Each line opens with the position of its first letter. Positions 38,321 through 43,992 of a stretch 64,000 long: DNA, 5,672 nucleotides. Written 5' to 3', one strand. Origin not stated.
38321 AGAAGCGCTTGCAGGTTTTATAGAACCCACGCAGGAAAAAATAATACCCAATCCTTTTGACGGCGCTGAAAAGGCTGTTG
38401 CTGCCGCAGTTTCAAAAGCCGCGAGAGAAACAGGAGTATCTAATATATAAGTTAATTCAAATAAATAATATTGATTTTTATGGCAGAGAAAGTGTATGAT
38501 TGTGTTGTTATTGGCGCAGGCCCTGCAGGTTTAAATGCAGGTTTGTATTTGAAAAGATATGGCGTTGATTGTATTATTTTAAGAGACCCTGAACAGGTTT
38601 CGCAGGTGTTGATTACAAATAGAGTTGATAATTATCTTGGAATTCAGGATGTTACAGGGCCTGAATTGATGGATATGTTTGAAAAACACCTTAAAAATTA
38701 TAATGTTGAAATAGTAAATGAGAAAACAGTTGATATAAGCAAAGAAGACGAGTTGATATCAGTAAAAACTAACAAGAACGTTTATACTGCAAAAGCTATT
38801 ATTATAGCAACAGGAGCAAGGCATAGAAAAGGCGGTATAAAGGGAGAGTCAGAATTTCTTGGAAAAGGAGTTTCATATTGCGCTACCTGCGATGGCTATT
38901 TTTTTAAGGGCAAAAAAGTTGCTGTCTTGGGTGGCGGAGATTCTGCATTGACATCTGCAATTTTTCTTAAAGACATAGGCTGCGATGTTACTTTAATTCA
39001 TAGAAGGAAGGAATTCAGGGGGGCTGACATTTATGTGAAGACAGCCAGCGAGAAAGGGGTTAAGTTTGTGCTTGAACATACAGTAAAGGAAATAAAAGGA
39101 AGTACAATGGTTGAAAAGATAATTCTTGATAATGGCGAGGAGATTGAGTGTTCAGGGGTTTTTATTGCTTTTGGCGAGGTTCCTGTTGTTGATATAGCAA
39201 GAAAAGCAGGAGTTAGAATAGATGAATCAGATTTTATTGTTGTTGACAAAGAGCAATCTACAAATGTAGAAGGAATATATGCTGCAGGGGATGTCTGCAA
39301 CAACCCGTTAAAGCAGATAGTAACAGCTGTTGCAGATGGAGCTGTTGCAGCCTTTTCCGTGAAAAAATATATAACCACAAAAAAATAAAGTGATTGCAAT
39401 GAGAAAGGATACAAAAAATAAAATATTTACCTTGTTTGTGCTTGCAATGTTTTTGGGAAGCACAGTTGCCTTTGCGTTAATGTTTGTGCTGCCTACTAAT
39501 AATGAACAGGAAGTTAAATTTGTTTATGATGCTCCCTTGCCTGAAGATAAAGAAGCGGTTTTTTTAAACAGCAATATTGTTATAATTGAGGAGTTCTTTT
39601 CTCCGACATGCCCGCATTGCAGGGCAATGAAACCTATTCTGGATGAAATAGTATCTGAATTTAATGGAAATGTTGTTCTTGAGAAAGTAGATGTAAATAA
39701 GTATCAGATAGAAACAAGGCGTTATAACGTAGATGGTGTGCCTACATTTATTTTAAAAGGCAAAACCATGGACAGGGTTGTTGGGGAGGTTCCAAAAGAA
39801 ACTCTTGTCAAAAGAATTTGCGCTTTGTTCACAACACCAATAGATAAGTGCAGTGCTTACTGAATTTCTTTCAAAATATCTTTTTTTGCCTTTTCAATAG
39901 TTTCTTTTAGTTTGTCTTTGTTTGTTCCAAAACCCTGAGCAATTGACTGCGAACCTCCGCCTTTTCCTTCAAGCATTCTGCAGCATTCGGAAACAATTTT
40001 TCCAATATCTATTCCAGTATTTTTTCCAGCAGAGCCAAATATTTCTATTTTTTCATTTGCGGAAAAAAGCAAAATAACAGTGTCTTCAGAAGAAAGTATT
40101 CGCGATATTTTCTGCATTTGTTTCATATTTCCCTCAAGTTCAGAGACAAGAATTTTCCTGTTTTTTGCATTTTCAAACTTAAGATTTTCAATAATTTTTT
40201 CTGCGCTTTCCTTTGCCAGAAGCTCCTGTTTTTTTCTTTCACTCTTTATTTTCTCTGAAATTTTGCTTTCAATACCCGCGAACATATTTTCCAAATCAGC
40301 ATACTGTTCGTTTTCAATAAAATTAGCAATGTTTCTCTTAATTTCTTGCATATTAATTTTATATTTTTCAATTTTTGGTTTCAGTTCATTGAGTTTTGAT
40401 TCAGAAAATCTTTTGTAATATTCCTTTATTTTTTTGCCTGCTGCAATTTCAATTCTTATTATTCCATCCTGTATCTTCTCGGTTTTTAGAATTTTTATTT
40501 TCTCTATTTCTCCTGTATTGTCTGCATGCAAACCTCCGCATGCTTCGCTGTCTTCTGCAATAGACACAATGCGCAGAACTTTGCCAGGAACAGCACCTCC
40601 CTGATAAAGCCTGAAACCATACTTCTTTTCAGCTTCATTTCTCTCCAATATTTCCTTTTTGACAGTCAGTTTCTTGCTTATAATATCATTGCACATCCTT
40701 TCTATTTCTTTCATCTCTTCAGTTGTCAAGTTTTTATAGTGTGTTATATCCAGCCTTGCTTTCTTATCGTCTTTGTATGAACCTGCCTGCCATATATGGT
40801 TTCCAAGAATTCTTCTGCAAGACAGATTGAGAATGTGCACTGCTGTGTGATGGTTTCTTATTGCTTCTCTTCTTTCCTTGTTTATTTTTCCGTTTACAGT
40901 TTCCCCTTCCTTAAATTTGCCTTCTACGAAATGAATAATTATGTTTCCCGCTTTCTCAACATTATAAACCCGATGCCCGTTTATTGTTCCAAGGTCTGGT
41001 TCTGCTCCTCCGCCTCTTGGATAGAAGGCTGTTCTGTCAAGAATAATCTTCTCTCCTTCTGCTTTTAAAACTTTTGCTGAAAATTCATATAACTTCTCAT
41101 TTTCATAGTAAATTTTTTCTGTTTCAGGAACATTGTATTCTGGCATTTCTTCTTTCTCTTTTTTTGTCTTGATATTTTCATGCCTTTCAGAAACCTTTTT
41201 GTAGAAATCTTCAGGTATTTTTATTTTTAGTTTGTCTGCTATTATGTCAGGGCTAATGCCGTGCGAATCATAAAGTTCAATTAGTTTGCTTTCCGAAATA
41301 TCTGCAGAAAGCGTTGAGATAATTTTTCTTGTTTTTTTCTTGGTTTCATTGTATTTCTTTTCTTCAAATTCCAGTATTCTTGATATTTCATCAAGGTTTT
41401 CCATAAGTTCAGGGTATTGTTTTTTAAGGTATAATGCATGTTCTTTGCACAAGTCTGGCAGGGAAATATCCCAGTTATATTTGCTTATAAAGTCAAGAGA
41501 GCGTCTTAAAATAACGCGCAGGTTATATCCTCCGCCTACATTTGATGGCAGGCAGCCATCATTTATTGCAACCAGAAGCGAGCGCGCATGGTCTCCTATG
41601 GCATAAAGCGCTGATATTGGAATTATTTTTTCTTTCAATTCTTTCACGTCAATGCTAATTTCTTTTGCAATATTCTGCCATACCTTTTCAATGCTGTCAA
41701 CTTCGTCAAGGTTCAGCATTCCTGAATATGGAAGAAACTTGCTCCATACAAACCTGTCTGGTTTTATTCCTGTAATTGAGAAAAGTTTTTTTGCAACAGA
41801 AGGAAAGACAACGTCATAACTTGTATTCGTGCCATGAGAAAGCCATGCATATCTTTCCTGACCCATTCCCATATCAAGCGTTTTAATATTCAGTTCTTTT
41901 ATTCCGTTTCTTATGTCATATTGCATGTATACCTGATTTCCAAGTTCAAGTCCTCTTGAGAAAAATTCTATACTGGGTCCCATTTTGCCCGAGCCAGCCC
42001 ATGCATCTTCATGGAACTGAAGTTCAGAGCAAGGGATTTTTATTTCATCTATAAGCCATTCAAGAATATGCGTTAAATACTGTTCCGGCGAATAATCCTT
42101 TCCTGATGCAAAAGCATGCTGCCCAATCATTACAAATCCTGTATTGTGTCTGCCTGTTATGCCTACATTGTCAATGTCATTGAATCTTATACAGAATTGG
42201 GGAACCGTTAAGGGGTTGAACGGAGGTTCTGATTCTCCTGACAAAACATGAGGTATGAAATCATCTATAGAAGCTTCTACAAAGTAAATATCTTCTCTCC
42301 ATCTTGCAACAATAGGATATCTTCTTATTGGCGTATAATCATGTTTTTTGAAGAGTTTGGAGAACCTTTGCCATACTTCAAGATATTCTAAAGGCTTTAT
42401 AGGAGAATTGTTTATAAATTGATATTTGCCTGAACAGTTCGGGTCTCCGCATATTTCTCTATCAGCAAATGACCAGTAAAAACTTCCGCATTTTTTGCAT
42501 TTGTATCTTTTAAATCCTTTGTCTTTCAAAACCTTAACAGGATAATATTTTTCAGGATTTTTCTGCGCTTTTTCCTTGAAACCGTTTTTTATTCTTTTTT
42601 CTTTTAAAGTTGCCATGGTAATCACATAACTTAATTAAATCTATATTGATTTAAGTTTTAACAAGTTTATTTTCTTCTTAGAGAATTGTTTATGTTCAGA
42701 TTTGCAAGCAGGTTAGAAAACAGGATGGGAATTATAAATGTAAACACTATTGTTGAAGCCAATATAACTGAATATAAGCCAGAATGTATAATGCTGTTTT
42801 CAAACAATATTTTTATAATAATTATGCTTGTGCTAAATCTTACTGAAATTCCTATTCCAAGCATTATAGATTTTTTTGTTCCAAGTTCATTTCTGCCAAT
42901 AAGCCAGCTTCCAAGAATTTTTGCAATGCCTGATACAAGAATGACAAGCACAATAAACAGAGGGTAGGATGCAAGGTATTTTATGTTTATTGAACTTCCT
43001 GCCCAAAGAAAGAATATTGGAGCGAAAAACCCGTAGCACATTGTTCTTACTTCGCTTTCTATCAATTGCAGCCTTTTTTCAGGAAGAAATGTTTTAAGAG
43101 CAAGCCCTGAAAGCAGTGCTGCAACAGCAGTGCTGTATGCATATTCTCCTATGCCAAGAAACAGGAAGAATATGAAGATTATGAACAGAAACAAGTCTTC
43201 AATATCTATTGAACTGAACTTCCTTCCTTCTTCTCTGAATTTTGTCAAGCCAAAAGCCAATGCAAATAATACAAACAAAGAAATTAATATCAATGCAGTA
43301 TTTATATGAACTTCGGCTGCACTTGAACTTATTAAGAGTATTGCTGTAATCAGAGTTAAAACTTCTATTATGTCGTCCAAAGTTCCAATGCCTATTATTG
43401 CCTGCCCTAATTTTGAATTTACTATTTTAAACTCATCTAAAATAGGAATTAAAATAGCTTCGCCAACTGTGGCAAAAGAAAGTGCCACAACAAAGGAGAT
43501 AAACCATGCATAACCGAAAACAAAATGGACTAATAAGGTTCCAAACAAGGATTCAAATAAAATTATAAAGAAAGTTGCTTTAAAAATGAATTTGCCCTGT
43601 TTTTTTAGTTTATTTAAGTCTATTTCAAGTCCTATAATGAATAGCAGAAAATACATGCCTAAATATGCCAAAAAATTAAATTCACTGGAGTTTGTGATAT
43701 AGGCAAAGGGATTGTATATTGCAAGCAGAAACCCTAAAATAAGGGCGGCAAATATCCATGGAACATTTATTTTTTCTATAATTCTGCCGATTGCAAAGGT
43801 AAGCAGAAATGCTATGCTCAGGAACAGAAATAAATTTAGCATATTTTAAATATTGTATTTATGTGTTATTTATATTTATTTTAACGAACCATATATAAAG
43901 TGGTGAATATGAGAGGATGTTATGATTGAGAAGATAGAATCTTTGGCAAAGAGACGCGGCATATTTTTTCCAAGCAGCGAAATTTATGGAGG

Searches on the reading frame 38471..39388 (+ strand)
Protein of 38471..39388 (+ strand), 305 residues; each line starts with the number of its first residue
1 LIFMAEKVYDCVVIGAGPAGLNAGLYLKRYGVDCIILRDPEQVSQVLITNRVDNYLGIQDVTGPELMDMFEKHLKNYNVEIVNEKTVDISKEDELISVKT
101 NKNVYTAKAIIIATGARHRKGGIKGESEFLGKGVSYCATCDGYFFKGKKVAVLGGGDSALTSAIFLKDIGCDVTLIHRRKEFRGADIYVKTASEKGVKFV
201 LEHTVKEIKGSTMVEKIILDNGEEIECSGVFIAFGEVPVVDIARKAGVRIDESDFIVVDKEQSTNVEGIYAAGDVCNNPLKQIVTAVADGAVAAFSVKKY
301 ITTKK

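Call 75: search_protein_families(library=pfam, proteins=[window:38471-39388:+], max_evalue=0.00001)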
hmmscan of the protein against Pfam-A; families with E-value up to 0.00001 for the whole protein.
window:38471-39388:+ (305 aa): 9 families
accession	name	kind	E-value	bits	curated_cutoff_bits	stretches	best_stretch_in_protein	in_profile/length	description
PF07992.20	Pyr_redox_2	-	3.9e-55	187.8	26.1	1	9-290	1-291/291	Pyridine nucleotide-disulphide oxidoreductase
PF13738.12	Pyr_redox_3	-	9.5e-29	101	30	1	60-273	77-305/305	Pyridine nucleotide-disulphide oxidoreductase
PF00070.33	Pyr_redox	-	7.5e-20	71.7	22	1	149-220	1-80/82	Pyridine nucleotide-disulphide oxidoreductase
PF03486.20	HI0933_like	-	9.1e-15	55.2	50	0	64-116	109-164/244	HI0933-like protein Rossmann domain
PF00890.30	FAD_binding_2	-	3.4e-10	40.1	20.4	0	10-38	1-29/414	FAD binding domain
PF01266.30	DAO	-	6e-10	39.6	27.9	0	10-37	1-28/353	FAD dependent oxidoreductase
PF01134.28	GIDA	-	1e-09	38.4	22.1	0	10-37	1-28/391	Glucose inhibited division protein A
PF01494.25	FAD_binding_3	-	3e-09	37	22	0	10-38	3-31/349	FAD binding domain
PF13450.12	NAD_binding_8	-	2.1e-06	28.3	21.9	0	13-37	1-25/68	NAD(P)-binding Rossmann-like domain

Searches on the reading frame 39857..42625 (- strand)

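Call 75: search_protein_families(library=pfam, proteins=[window:39857-42625:-], max_evalue=0.00001)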
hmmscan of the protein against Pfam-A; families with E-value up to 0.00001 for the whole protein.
window:39857-42625:- (922 aa): 3 families
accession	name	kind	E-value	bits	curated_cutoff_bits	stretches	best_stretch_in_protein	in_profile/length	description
PF01411.24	tRNA-synt_2c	-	5.8e-84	283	30.3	1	83-585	1-552/552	tRNA synthetases class II (A)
PF07973.19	tRNA_SAD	-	9.1e-14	51.6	24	1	684-726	1-44/44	Threonyl and Alanyl tRNA synthetase second additional domain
PF02272.25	DHHA1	-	1.4e-10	41.9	25.9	1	823-915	2-98/102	DHHA1 domain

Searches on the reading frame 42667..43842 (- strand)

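Call 75: search_protein_families(library=pfam, proteins=[window:42667-43842:-], max_evalue=0.00001)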
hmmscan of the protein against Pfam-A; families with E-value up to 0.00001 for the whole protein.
window:42667-43842:- (391 aa): 1 family
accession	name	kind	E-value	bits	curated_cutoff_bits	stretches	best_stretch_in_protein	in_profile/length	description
PF00999.27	Na_H_Exchanger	-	2.5e-36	125.8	26.2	1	14-375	5-369/375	Sodium/hydrogen exchanger, transmembrane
